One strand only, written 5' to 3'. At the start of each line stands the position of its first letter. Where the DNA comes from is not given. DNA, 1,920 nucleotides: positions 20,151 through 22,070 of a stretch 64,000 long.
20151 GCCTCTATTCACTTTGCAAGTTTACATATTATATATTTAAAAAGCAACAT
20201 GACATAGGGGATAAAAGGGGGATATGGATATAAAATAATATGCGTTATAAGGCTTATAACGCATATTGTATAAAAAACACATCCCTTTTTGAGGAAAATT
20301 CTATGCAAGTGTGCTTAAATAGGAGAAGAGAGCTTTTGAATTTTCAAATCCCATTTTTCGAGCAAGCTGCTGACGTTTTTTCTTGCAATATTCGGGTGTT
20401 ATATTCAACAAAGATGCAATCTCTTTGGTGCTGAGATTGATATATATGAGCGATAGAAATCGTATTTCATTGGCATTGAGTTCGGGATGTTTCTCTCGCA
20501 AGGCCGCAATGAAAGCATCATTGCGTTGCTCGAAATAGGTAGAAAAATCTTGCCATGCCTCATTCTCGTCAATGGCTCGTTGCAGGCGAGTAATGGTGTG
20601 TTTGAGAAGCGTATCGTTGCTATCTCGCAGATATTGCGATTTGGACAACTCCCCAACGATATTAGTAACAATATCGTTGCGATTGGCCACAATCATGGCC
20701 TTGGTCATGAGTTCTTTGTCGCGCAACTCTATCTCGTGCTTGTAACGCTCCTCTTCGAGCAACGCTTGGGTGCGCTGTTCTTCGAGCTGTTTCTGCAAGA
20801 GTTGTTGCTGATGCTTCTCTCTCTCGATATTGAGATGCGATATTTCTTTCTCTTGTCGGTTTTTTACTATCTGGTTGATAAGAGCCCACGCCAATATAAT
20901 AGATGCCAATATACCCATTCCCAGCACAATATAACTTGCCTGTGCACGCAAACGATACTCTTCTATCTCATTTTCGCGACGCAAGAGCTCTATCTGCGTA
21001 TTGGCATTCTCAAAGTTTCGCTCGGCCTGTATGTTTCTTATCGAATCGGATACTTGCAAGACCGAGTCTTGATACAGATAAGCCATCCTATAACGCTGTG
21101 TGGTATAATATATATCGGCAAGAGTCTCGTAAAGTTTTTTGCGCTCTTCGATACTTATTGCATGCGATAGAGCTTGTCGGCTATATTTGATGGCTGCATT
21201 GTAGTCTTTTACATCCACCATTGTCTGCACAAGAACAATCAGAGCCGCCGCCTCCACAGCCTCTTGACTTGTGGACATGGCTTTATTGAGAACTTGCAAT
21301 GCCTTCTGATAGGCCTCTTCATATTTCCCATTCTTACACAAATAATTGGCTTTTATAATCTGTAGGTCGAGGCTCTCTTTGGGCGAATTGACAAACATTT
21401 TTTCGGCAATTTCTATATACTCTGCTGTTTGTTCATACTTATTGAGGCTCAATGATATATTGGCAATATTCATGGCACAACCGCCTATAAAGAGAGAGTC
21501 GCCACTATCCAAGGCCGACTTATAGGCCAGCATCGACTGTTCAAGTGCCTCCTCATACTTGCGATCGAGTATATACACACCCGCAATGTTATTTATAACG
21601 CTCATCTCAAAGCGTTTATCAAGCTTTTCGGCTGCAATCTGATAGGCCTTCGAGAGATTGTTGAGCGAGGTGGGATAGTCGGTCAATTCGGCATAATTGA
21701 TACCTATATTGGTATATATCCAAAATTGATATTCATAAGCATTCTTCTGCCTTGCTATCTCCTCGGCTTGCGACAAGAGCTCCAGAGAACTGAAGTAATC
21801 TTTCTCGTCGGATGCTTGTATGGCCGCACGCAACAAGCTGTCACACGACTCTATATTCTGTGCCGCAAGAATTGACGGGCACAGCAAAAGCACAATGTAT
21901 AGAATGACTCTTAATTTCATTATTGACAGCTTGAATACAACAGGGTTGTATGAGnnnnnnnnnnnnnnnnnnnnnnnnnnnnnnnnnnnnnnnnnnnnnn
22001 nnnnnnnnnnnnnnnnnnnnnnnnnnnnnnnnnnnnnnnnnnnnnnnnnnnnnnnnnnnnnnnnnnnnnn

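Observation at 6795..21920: Regulator plus three giant T9SS cargo genes arranged as one co-directional 15-kb block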

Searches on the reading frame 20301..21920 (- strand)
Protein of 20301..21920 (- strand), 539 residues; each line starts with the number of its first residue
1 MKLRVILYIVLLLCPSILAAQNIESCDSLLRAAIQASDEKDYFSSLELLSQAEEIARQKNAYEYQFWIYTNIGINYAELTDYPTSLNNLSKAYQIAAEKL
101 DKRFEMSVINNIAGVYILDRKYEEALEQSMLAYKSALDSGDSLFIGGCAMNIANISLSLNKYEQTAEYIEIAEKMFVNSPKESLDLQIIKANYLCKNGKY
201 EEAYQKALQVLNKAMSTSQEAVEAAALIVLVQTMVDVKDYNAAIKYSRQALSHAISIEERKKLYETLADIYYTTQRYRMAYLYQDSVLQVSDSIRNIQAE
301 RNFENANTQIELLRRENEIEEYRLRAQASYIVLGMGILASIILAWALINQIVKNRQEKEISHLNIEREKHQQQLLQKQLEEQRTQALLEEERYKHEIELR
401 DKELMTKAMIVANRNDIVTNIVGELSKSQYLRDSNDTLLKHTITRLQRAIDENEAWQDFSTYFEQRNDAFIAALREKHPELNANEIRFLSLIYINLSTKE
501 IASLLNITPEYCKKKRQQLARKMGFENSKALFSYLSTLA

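Call 7: search_protein_families(library=pfam, proteins=[window:20301-21920:-], max_evalue=0.01)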
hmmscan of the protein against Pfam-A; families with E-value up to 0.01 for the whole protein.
window:20301-21920:- (539 aa): 4 families
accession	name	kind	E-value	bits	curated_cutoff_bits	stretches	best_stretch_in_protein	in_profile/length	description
PF13424.12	TPR_12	-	1.6e-11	44.7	30.1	2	31-96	8-75/77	Tetratricopeptide repeat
PF12895.13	ANAPC3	-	0.001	19.8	27.2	1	163-245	3-77/82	Anaphase-promoting complex, cyclosome, subunit 3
PF13374.12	TPR_10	-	0.0042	17.5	27.5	0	107-127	3-23/42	Tetratricopeptide repeat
PF00196.25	GerE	-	0.0063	16.6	23.5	0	485-531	7-53/57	Bacterial regulatory proteins, luxR family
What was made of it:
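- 20301..21920 (-): REG: membrane-spanning one-component regulator. Signal/anchor segment 1-24, periplasmic TPR domain about 25-328, TM helix 329-352, cytoplasmic coiled-coil-like linker, C-terminal LuxR-type HTH about 480-535. TPR_12 scores 44.7 bits and GerE 16.6 bits, below cut-off (call 7).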

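Call 8: search_protein_families(library=ncbifam, proteins=[window:20301-21920:-], max_evalue=0.01)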
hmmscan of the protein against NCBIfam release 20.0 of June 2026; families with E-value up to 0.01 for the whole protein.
window:20301-21920:- (539 aa): 2 families
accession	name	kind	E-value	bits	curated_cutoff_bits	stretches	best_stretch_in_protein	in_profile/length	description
NF053779.1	BT3442_fam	equivalog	7.6e-13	48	940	2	170-534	206-558/563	BT3442 family protein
NF053520.1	HK_Porph_FimS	equivalog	5.7e-07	28.2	600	1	28-260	86-320/618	sensor histidine kinase FimS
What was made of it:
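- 20301..21920 (-): Weak similarity to the FimS periplasmic region and to the BT3442 family (call 8).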

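Call 51: find_homologous_proteins(query=window:20301-21920:-)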
Query window:20301-21920:- (539 aa): 69 proteins with E <= 0.001 among 8000 candidates.
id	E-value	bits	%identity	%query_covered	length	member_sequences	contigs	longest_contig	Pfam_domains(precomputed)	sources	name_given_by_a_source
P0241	0.0e+0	1125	99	100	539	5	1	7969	PF13424.13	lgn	-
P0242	6.1e-276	934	81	100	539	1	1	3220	PF13424.13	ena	-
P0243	3.3e-275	932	81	100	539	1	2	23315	PF13424.13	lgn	-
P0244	2.4e-274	929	81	100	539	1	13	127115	PF13424.13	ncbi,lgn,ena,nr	ncbi:MAG: hypothetical protein IKJ79_07365 [Bacteroidaceae bacterium]|nr:hypothetical protein [Bacte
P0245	8.6e-273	924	81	97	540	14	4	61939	PF12895.14,PF13424.13,PF07719.24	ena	-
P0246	3.3e-230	783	71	96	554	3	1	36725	PF13424.13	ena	-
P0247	2.3e-229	780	70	96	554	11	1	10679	PF13424.13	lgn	-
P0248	2.4e-211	721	64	99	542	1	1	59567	PF13424.13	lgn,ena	-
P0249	4.3e-211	720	63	100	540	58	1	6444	PF00515.35,PF13424.13,PF07719.24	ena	-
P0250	7.2e-211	719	64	98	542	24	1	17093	PF13424.13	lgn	-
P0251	1.4e-209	715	63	100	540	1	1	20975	PF13424.13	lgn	-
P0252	2.4e-209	714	63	100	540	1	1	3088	PF13424.13,PF07719.24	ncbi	-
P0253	5.3e-201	687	60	99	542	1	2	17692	PF13424.13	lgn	-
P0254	1.8e-196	672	58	99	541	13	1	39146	PF13424.13,PF07719.24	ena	-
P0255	1.2e-193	663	59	95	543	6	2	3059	PF00515.35,PF13424.13,PF07719.24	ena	-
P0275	2.3e-126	441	42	97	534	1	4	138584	PF13424.13,PF13432.13,PF07719.24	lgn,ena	-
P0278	9.6e-115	403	40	99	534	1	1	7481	PF13424.13,PF07719.24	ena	-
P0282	4.8e-100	354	36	99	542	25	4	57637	PF13424.13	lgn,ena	-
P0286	1.3e-84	303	33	97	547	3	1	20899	PF17874.8,PF00515.35,PF13424.13,PF13176.13,PF07719.24,PF13374.13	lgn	-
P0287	3.2e-84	302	35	99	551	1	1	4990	PF13424.13,PF07719.24,PF13374.13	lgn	-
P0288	3.2e-83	299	34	100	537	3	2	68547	PF17874.8,PF00515.35,PF13424.13,PF07719.24,PF13374.13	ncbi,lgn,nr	ncbi:MAG TPA: tetratricopeptide repeat protein [Lentimicrobium sp.]|nr:tetratricopeptide repeat prot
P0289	6.8e-76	274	33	98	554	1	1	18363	PF17874.8,PF13424.13,PF13181.13,PF07719.24,PF13374.13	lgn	-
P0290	1.5e-64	237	31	99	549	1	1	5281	PF00515.35,PF13424.13,PF13176.13,PF13432.13,PF07719.24,PF13374.13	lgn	-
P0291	2.2e-59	220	29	99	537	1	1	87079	PF13424.13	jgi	jgi:Tetratricopeptide repeat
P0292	7.6e-55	205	31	93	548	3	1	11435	PF13424.13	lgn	-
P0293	2.1e-54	204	28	99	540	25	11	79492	PF17874.8,PF00515.35,PF13424.13,PF13176.13,PF13181.13,PF07719.24,PF13374.13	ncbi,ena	-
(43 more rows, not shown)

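Call 52: find_encoding_contigs(protein=P0275, flank=10000, max_places=1)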
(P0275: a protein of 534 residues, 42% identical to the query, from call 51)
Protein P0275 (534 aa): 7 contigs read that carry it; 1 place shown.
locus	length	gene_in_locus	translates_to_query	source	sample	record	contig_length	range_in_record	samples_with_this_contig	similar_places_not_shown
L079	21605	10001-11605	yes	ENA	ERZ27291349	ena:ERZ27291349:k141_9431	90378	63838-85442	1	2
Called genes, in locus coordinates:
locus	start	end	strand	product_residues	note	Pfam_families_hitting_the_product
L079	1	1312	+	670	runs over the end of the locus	-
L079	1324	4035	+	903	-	PF05547:Peptidase_M6, PF00041:fn3, PF16656:Pur_ac_phosph_N (faint)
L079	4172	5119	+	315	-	PF00535:Glycos_transf_2, PF10111:Glyco_tranf_2_2, PF13641:Glyco_tranf_2_3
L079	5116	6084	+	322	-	PF00535:Glycos_transf_2, PF10111:Glyco_tranf_2_2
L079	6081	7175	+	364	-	-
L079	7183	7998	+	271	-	PF00288:GHMP_kinases_N, PF08544:GHMP_kinases_C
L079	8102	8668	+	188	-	PF01025:GrpE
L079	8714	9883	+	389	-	PF00226:DnaJ, PF01556:DnaJ_C, PF00684:DnaJ_CXXCXGXG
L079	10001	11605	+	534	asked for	PF07719:TPR_2 (faint), PF13424:TPR_12 (faint), PF13432:TPR_16 (faint)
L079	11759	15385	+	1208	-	PF13855:LRR_8 (faint), PF12799:LRR_4 (faint), PF24758:LRR_At5g56370 (faint), PF18962:Por_Secre_tail (faint), PF03442:CBM_X2 (faint)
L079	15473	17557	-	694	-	PF00593:TonB_dep_Rec_b-barrel, PF14905:OMP_b-brl_3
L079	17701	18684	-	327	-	-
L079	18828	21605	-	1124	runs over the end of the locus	PF07517:SecA_DEAD, PF01043:SecA_PP_bind, PF21090:P-loop_SecA, PF07516:SecA_SW, PF02810:SEC-C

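Call 53: find_encoding_contigs(protein=P0282, flank=10000, max_places=1)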
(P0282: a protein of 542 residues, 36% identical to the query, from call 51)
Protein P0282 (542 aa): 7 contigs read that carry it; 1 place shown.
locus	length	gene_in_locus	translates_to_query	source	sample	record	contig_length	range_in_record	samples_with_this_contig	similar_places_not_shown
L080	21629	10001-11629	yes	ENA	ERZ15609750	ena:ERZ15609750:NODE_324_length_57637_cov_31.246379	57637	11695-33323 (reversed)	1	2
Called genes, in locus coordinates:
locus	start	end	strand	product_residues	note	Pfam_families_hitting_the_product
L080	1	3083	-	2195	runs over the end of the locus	PF21471:Reelin_subrepeat-B (faint), PF18370:RGI_lyase (faint), PF13620:CarboxypepD_reg, PF11008:DUF2846 (faint)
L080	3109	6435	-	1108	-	PF05547:Peptidase_M6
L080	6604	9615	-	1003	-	-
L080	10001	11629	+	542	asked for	PF13424:TPR_12 (faint)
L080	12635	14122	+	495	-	PF00009:GTP_EFTU, PF03144:GTP_EFTU_D2 (weak), PF22594:GTP-eEF1A_C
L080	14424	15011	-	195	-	PF01243:PNPOx_N, PF12900:Pyridox_ox_2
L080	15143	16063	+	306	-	PF13739:PdaC (weak), PF11738:DUF3298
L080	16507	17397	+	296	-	-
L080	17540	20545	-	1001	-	PF00515:TPR_1 (faint), PF07719:TPR_2 (faint), PF13176:TPR_7 (faint), PF13181:TPR_8 (faint), PF14559:TPR_19 (faint), PF13174:TPR_6 (faint), PF13428:TPR_14 (faint), PF13424:TPR_12 (weak), +1 more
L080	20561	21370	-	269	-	PF00950:ABC-3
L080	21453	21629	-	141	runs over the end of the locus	-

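Call 54: find_encoding_contigs(protein=P0288, flank=10000, max_places=1)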
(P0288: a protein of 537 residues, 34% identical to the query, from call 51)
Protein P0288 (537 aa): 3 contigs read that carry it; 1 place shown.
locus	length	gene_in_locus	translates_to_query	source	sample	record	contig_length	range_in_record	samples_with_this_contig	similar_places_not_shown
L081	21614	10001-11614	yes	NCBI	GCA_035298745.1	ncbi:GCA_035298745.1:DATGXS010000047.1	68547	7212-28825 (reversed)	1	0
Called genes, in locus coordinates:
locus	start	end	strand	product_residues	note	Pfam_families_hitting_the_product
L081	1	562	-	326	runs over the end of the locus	PF02085:Cytochrom_CIII (faint), PF09699:Paired_CXXCH_1 (faint), PF14522:Cytochrome_C7 (faint), PF14537:Cytochrom_c3_2 (weak)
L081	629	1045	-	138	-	PF13442:Cytochrome_CBB3, PF00034:Cytochrom_C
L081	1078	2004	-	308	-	PF19089:DUF5777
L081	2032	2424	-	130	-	-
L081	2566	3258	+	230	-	PF00027:cNMP_binding, PF13545:HTH_Crp_2, PF00325:Crp (faint)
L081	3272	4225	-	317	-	PF02779:Transket_pyr, PF02780:Transketolase_C, PF22613:Transketolase_C_1 (weak)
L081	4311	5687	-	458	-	PF00092:VWA, PF13519:VWA_2 (weak)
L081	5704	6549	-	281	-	PF00456:Transketolase_N, PF13292:DXP_synthase_N, PF09364:XFP_N (weak), PF00676:E1_dh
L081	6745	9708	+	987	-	PF00933:Glyco_hydro_3, PF00144:Beta-lactamase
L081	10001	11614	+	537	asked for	PF00515:TPR_1 (faint), PF07719:TPR_2 (faint), PF17874:TPR_MalT (faint), PF13374:TPR_10 (faint), PF13424:TPR_12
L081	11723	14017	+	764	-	PF25852:DUF6242_C (faint), PF02012:BNR (faint), PF15902:Sortilin-Vps10, PF18962:Por_Secre_tail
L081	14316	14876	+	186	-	-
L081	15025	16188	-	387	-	PF07995:GSDH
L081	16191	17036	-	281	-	-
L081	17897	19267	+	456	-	PF18962:Por_Secre_tail (faint)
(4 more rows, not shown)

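Call 55: find_encoding_contigs(protein=P0293, flank=10000, max_places=1)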
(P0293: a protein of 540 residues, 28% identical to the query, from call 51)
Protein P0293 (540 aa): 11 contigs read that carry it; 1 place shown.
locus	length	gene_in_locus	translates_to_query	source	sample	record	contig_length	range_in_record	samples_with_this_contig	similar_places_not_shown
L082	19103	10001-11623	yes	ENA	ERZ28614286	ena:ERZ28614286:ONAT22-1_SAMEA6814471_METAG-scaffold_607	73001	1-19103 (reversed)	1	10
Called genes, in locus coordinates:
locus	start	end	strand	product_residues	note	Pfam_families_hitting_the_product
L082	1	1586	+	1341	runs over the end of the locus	PF25059:FN3_DSCAM-DSCAML_C (faint), PF00041:fn3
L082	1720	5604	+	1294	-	PF18370:RGI_lyase (weak), PF18962:Por_Secre_tail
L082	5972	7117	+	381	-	PF07690:MFS_1, PF00083:Sugar_tr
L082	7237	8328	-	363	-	-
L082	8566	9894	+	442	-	PF01554:MatE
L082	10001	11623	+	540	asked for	PF07719:TPR_2 (faint), PF17874:TPR_MalT (weak), PF00515:TPR_1 (faint), PF13176:TPR_7 (faint), PF13181:TPR_8 (faint), PF13374:TPR_10 (faint), PF13424:TPR_12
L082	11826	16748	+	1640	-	PF02012:BNR (faint), PF14870:PSII_BNR (faint), PF15902:Sortilin-Vps10, PF00629:MAM, PF18370:RGI_lyase (faint), PF07675:Cleaved_Adhesin, PF18962:Por_Secre_tail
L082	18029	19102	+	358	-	?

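Call 56: find_encoding_contigs(protein=P0291, flank=8000, max_places=1)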
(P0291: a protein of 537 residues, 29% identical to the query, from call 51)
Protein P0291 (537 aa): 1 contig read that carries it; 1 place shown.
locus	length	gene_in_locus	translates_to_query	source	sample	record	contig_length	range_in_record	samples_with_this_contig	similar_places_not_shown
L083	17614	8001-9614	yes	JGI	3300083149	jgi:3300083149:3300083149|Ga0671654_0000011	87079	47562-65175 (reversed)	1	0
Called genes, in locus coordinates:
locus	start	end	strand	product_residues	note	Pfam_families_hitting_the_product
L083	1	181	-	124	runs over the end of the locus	PF07411:DUF1508 (weak)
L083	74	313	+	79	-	-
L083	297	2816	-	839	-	PF13620:CarboxypepD_reg (faint), PF13715:CarbopepD_reg_2 (weak), PF07715:Plug (weak)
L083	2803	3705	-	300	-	PF04773:FecR, PF16344:FecR_C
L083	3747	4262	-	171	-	PF04542:Sigma70_r2, PF08281:Sigma70_r4_2, PF04545:Sigma70_r4 (weak)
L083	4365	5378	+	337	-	-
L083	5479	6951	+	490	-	PF00578:AhpC-TSA (weak), PF08534:Redoxin, PF18962:Por_Secre_tail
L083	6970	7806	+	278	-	PF18962:Por_Secre_tail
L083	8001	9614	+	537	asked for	PF13424:TPR_12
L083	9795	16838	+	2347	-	PF07675:Cleaved_Adhesin, PF00041:fn3 (faint), PF25788:Ig_Rha78A_N (faint), PF23759:GBD_T9SS_assoc, PF26766:Choice_anch_L, PF26689:FIDD, PF13895:Ig_2 (faint), PF13585:CHU_C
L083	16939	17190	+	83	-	-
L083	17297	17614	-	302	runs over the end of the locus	-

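Call 57: find_encoding_contigs(protein=P0286, flank=8000, max_places=1)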
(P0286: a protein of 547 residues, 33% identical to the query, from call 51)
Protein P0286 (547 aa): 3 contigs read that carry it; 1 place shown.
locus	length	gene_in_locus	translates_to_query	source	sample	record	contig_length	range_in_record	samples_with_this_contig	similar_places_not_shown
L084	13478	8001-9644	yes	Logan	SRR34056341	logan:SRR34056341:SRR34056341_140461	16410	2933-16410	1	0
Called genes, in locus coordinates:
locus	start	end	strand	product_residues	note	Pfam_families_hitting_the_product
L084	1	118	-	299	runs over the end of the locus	PF19089:DUF5777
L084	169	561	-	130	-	-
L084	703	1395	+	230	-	PF00027:cNMP_binding, PF13545:HTH_Crp_2, PF00325:Crp (faint)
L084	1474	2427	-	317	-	PF02779:Transket_pyr, PF02780:Transketolase_C, PF22613:Transketolase_C_1 (faint)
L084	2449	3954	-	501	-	PF00092:VWA, PF13519:VWA_2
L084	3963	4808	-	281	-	PF00456:Transketolase_N, PF13292:DXP_synthase_N, PF00676:E1_dh, PF09364:XFP_N (weak)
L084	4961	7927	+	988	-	PF00933:Glyco_hydro_3, PF00144:Beta-lactamase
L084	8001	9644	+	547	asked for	PF07719:TPR_2 (faint), PF17874:TPR_MalT (faint), PF00515:TPR_1 (faint), PF13374:TPR_10 (faint), PF13424:TPR_12, PF13176:TPR_7 (faint)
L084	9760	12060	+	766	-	PF02012:BNR (faint), PF15902:Sortilin-Vps10, PF18962:Por_Secre_tail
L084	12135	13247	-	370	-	PF07995:GSDH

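Call 58: find_encoding_contigs(protein=P0289, flank=8000, max_places=1)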
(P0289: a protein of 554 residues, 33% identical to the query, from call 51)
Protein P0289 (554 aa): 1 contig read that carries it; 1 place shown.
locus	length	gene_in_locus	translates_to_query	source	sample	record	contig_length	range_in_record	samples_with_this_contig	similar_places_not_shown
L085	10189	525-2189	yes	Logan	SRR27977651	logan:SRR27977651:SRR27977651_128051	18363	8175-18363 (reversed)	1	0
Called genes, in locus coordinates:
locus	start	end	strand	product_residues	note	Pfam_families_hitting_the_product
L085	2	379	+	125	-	?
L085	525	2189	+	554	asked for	PF07719:TPR_2 (faint), PF13181:TPR_8 (faint), PF13374:TPR_10 (faint), PF13424:TPR_12, PF17874:TPR_MalT (weak)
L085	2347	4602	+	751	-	PF13088:BNR_2 (faint), PF14870:PSII_BNR (faint), PF02012:BNR (faint), PF15902:Sortilin-Vps10 (weak), PF18962:Por_Secre_tail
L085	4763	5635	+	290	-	PF13621:Cupin_8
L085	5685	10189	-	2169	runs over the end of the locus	PF07610:DUF1573 (faint), PF15780:ASH (faint), PF22073:Cep192_D4 (faint), PF22544:HYDIN_VesB_CFA65-like_Ig, PF00041:fn3 (faint), PF21471:Reelin_subrepeat-B (faint), PF20009:GEVED, PF22544:HYDIN_VesB_CFA65-like_Ig (weak)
